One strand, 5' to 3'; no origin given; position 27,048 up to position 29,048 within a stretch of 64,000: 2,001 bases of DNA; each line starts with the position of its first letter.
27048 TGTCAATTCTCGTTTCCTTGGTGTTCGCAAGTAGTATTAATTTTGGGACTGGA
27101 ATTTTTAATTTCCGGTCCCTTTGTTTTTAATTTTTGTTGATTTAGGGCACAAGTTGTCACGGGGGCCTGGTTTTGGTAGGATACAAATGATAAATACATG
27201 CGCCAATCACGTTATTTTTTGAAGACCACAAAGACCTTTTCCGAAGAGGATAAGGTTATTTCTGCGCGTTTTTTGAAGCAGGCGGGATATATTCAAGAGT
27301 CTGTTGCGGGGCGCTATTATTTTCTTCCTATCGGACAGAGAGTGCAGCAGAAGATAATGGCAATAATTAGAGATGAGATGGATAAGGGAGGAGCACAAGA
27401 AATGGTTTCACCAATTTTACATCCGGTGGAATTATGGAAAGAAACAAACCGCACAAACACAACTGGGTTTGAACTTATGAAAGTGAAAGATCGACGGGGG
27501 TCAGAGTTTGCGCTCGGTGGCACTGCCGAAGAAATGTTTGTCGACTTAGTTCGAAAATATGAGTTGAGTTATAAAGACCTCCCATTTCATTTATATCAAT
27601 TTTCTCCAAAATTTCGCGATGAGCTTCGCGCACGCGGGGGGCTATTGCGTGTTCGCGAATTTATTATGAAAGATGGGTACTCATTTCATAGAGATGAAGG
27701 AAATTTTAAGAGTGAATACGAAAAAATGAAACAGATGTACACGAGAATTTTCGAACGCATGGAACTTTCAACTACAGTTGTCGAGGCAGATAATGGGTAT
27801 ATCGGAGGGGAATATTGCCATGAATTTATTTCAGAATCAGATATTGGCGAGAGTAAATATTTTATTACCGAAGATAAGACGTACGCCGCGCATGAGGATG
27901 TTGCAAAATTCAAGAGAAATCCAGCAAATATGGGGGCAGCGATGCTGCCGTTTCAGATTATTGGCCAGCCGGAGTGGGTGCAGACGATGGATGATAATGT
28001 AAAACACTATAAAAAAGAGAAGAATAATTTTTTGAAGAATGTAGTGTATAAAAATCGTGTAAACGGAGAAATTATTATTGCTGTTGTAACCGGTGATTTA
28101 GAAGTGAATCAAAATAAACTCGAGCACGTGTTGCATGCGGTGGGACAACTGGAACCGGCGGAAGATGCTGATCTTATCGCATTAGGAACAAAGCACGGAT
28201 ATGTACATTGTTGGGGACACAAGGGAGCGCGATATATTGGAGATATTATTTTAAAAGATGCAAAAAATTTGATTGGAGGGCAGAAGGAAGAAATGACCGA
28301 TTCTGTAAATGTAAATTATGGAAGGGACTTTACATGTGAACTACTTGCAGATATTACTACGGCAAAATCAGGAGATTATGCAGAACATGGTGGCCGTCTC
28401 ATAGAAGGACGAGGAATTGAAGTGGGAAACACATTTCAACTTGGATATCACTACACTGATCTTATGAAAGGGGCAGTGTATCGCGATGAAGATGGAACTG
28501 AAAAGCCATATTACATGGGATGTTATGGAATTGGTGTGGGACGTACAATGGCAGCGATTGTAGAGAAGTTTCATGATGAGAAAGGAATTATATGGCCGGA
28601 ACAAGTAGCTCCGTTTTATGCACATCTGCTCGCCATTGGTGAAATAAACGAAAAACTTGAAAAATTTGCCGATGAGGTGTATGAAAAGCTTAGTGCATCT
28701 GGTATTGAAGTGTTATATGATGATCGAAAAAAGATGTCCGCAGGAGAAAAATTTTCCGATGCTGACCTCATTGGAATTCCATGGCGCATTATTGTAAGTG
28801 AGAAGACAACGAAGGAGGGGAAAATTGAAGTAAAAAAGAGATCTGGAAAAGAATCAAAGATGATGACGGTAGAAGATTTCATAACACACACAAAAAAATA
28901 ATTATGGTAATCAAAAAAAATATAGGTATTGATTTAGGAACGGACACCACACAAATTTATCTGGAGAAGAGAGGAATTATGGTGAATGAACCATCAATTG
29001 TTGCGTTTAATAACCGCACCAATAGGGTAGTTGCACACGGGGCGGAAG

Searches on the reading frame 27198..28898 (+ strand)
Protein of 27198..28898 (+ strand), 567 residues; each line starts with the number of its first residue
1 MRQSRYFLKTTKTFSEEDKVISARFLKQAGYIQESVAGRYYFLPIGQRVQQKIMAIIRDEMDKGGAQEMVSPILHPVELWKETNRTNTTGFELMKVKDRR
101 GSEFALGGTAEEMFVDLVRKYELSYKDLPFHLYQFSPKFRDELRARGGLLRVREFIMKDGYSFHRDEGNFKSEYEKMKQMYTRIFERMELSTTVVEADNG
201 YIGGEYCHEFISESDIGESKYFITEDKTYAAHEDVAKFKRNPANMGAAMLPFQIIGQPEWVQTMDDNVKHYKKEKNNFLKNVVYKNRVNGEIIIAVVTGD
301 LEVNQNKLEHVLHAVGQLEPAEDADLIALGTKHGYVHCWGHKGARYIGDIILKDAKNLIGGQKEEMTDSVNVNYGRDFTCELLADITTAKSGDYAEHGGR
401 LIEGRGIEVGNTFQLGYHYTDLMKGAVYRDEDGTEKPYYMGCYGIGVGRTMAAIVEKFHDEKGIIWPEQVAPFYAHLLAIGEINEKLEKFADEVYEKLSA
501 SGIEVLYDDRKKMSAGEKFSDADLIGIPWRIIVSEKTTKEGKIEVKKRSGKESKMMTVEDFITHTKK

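Call 103: search_protein_families(library=pfam, proteins=[window:27198-28898:+], max_evalue=0.00001)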
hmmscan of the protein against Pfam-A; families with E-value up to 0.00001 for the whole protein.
window:27198-28898:+ (567 aa): 3 families
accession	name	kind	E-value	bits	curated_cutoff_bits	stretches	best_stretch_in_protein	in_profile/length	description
PF00587.30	tRNA-synt_2b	-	2.1e-30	106.5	29.3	1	95-457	2-178/179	tRNA synthetase class II core domain (G, H, P, S and T)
PF03129.25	HGTP_anticodon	-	1.2e-19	70.7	21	1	483-563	10-89/94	Anticodon binding domain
PF04073.20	tRNA_edit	-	1.4e-09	38.6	25.5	1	259-364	2-108/123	Aminoacyl-tRNA editing domain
